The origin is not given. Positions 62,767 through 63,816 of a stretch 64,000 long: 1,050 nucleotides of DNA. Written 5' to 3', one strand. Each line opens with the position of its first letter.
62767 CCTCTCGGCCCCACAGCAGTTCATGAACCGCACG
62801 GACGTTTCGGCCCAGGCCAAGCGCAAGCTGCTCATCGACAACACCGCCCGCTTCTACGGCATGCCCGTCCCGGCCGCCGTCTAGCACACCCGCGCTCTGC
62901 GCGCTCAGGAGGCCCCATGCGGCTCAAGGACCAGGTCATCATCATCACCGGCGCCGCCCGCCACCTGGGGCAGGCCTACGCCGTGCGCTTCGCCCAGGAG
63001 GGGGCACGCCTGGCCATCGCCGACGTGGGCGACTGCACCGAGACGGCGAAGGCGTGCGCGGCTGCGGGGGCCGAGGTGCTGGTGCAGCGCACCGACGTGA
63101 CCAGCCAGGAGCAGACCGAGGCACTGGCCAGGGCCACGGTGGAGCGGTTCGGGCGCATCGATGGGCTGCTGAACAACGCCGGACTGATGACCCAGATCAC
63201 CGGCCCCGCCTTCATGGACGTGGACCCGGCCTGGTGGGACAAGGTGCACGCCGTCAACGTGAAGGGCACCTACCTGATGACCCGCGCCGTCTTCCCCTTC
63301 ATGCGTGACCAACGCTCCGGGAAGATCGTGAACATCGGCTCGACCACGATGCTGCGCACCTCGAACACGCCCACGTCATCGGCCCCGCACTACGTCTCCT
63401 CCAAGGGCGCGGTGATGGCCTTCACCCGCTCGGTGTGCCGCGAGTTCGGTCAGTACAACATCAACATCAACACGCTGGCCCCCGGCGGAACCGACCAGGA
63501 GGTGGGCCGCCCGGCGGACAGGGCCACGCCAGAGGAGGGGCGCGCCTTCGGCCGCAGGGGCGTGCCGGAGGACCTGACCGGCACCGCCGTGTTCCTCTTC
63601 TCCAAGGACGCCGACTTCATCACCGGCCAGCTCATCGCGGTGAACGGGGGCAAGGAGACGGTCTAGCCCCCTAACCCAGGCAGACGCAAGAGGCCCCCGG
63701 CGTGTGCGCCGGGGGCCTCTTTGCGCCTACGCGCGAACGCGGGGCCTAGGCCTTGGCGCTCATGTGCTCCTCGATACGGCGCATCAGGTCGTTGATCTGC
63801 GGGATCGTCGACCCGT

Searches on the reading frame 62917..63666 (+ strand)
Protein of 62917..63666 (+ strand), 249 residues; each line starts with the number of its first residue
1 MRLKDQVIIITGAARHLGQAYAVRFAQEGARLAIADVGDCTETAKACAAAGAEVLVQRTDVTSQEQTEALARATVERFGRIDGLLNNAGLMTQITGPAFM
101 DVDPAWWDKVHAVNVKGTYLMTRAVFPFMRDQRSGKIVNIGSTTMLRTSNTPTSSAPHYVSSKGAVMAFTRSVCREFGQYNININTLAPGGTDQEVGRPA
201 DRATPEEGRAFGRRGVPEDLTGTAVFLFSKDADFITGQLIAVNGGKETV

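Call 69: find_encoding_contigs(protein=window:62917-63666:+, flank=10000, max_places=4)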
Protein window:62917-63666:+ (249 aa): 1 contig read that carries it; 1 place shown.
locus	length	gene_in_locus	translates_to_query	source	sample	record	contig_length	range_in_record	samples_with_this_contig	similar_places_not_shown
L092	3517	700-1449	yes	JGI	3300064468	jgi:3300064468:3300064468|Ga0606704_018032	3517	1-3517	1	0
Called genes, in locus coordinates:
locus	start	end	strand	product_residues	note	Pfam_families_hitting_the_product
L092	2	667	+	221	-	?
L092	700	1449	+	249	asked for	PF00106:adh_short, PF08659:KR, PF13561:adh_short_C2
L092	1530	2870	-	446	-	PF00355:Rieske, PF19301:LigXa_C (weak)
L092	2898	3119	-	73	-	-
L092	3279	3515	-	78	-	?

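Call 73: search_protein_families(library=pfam, max_evalue=0.01, proteins=[L092:1530-2870:-, L092:2898-3149:-])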
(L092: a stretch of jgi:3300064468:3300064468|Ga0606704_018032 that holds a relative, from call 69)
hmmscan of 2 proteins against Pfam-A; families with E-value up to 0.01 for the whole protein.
L092:1530-2870:- (446 aa): 2 families
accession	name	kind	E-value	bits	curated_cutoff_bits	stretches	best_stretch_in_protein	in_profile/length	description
PF00355.32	Rieske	-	2.5e-17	63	20.3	1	27-108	2-83/88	Rieske [2Fe-2S] domain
PF19301.5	LigXa_C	-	6.5e-11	42.4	27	1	326-374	208-256/304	LigXa C-terminal domain like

L092:2898-3149:- (83 aa): 0 families
